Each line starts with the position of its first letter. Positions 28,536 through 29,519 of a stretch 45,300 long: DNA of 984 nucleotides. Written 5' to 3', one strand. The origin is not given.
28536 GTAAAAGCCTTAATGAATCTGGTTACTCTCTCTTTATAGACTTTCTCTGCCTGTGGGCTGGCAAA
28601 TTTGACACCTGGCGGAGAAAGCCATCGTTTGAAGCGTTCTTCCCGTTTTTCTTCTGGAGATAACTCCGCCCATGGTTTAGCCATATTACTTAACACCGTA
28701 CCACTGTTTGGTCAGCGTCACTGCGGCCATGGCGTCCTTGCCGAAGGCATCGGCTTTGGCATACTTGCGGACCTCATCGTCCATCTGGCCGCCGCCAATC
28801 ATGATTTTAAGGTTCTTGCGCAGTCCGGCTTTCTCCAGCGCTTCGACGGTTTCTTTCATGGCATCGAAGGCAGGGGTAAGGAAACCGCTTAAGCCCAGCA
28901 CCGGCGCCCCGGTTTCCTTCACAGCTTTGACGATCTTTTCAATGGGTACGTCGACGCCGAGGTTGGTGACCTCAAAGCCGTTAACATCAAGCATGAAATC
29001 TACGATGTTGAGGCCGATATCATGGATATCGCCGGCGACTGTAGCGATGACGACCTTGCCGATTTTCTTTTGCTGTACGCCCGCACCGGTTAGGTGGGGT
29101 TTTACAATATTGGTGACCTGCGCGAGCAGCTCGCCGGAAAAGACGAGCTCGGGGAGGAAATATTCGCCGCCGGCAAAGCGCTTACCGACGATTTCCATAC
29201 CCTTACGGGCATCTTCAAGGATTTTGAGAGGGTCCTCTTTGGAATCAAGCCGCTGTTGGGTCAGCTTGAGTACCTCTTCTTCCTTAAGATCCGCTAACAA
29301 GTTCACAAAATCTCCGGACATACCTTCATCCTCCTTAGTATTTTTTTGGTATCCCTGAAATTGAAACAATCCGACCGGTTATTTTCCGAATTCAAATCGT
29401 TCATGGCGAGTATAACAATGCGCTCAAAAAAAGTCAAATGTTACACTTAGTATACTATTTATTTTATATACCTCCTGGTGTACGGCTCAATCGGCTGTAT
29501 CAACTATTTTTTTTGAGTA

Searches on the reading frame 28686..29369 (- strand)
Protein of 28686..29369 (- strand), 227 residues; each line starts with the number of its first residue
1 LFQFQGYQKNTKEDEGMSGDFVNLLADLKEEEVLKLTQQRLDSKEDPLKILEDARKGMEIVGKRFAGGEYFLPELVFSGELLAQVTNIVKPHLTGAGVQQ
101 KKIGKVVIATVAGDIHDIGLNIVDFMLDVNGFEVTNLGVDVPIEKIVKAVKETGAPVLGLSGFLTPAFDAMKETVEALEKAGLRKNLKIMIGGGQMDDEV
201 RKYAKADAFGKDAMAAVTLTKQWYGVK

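Call 83: search_protein_families(library=pfam, proteins=[window:28686-29369:-], max_evalue=0.0001)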
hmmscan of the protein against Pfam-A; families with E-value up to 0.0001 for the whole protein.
window:28686-29369:- (227 aa): 2 families
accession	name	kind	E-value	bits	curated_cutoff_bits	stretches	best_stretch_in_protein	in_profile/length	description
PF02310.24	B12-binding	-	9.1e-22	77.6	32.1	1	104-216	1-119/121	B12 binding domain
PF02607.22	B12-binding_2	-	4.7e-14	52.8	23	1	21-89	5-73/74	B12 binding domain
